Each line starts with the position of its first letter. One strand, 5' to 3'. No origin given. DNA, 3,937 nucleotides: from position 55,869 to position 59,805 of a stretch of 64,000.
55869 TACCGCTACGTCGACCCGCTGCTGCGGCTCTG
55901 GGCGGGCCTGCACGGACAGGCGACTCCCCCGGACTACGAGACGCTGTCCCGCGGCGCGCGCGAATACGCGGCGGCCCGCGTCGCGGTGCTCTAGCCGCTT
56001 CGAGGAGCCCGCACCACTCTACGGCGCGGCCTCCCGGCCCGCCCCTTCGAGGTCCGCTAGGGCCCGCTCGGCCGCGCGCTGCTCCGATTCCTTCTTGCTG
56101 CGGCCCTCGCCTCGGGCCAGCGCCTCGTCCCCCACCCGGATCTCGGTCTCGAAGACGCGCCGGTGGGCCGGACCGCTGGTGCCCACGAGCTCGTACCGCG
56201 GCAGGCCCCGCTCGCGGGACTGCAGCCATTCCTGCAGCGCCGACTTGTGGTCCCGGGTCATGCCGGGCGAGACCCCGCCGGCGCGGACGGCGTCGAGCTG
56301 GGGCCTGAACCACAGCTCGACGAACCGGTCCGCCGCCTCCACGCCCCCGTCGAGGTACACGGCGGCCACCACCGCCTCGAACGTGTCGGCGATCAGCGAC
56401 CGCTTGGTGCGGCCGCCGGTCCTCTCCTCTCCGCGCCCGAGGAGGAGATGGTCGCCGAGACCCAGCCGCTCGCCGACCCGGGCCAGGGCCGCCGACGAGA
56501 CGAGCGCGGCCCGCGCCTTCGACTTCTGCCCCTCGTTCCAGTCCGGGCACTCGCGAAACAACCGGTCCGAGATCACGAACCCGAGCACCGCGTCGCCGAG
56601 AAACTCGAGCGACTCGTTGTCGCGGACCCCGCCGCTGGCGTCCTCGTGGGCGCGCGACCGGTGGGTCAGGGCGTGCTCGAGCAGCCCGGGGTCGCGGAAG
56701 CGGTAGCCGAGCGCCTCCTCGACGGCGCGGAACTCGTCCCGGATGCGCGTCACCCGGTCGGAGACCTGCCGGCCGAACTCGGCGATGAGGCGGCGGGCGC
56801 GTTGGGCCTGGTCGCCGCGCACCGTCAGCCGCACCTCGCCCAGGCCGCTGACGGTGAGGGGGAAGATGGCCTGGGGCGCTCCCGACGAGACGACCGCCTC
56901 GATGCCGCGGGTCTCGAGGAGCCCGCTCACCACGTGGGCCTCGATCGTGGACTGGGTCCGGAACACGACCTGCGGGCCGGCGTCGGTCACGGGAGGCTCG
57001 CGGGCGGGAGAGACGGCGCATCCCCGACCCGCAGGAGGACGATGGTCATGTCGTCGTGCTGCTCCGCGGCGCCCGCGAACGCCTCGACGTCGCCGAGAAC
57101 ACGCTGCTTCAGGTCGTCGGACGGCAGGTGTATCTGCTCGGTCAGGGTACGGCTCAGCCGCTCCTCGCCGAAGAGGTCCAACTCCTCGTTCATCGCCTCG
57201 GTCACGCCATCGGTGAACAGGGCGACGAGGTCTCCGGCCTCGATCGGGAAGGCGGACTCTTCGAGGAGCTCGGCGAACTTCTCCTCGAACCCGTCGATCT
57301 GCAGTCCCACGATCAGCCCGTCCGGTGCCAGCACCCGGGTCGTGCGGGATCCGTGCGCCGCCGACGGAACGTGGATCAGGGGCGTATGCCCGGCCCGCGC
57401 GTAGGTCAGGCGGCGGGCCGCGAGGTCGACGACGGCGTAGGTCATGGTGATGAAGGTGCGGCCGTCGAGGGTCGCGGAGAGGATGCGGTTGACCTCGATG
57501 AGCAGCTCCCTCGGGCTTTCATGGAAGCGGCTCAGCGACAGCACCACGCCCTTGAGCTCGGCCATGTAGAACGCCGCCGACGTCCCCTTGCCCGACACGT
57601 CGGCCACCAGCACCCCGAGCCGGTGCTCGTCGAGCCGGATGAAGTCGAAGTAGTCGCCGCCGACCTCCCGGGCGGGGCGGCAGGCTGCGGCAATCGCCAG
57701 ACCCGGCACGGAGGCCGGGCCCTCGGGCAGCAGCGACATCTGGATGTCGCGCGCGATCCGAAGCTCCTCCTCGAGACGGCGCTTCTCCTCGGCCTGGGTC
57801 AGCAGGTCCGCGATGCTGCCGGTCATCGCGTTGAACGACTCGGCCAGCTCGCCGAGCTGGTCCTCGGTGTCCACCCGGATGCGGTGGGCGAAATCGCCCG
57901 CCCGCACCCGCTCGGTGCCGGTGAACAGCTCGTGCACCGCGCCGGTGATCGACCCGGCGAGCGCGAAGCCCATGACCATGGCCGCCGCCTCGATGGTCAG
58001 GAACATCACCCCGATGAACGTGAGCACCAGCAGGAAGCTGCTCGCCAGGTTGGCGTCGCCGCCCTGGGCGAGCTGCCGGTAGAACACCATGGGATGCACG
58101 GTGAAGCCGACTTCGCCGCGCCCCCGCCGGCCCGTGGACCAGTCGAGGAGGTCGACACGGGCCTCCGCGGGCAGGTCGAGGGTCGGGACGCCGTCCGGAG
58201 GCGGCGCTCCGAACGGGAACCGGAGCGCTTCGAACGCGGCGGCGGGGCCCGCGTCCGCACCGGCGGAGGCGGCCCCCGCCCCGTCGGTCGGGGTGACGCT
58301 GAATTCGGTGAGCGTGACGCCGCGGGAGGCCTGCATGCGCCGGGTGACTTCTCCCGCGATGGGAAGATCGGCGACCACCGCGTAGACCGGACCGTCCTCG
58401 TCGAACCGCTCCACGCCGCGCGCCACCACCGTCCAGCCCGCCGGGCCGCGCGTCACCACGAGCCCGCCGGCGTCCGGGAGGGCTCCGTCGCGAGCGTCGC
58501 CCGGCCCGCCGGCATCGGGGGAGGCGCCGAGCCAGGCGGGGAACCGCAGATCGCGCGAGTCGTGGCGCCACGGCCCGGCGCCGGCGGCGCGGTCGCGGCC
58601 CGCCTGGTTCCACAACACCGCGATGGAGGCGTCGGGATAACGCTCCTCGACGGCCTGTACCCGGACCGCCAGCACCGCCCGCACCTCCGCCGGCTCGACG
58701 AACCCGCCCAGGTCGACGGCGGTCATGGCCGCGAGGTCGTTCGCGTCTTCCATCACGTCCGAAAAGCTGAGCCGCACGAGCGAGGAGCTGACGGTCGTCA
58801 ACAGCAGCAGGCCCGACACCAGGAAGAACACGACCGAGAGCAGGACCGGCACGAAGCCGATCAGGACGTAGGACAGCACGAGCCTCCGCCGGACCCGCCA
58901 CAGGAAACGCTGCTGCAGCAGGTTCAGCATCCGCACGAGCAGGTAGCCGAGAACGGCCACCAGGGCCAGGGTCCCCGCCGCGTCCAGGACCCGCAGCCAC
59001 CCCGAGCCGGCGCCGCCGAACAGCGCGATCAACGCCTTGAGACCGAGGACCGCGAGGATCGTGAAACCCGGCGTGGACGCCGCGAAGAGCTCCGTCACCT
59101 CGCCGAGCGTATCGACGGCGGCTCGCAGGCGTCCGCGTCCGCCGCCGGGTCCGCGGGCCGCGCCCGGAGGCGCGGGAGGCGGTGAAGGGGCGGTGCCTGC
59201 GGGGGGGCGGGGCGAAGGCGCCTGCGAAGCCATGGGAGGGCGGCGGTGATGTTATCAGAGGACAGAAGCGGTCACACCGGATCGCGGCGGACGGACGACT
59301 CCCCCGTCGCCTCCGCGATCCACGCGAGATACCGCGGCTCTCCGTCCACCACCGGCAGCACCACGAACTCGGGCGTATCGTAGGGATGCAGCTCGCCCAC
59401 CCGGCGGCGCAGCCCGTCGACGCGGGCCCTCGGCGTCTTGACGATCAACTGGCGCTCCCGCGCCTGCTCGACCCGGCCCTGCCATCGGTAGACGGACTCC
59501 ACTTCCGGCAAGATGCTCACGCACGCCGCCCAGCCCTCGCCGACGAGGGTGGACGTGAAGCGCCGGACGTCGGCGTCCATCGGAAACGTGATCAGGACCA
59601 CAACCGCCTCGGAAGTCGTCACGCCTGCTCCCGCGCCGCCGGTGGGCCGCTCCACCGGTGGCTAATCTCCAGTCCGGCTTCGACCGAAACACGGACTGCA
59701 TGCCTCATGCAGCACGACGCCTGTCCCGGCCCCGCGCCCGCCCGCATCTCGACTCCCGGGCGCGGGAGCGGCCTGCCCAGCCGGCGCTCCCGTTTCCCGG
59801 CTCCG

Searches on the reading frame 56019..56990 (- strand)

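Call 55: search_protein_families(library=pfam, proteins=[window:56019-56990:-])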
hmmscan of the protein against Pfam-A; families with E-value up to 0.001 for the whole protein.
window:56019-56990:- (323 aa): 6 families
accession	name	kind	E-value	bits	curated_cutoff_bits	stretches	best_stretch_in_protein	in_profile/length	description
PF14622.11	Ribonucleas_3_3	-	9.9e-34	116.7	35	1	100-228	1-124/128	Ribonuclease-III-like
PF00636.31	Ribonuclease_3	-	1.7e-24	87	27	1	126-216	1-102/102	Ribonuclease III domain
PF00035.32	dsrm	-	9.2e-18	65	23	1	249-314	2-66/66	Double-stranded RNA binding motif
PF09413.15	DUF2007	-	3.8e-09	37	25.7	1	9-73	4-66/66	Putative prokaryotic signal transducing protein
PF22935.1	RM44_endonuclase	-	0.00042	20.8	27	0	102-210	21-138/139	Large ribosomal subunit protein mL44, endonuclease domain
PF24995.1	DSRM_2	-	0.00071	20.4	27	0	282-316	45-79/79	dsRNA binding domain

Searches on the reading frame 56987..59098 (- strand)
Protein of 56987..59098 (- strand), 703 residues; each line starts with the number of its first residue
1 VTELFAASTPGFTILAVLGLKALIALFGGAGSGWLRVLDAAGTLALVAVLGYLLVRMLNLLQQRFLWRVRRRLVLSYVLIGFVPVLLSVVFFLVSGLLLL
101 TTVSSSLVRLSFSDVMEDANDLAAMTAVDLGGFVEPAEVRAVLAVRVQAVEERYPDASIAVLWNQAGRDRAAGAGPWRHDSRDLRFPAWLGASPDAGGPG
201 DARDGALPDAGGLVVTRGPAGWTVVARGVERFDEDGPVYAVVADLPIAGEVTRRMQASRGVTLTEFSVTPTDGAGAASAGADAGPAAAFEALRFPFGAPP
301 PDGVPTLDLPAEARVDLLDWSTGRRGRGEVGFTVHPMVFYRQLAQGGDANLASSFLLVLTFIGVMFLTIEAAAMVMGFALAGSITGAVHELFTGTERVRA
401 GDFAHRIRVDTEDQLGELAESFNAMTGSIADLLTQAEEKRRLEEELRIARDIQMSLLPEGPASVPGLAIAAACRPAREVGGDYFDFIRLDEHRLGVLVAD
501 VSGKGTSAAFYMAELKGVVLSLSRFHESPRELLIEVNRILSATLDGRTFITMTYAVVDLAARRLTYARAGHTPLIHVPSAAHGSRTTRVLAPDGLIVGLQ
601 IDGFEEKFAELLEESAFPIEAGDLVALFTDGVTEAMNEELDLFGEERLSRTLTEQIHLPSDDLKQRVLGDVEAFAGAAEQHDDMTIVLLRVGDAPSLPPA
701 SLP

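Call 72: search_protein_families(library=pfam, max_evalue=0.000001, proteins=[window:56987-59098:-])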
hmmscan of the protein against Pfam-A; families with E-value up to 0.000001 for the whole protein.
window:56987-59098:- (703 aa): 2 families
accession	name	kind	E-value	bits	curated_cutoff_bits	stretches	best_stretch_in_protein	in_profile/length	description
PF07228.17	SpoIIE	-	8.5e-42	143.7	25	1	490-691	1-191/192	Stage II sporulation protein E (SpoIIE)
PF00672.30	HAMP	-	4.2e-09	37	25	1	380-429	2-51/53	HAMP domain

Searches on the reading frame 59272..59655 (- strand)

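Call 72: search_protein_families(library=pfam, max_evalue=0.000001, proteins=[window:59272-59655:-])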
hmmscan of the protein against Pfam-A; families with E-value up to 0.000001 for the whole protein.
window:59272-59655:- (127 aa): 1 family
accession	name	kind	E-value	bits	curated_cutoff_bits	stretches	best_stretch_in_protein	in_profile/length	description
PF03091.20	CutA1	-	9.4e-32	109.2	22.4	1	18-115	1-98/99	CutA1 divalent ion tolerance protein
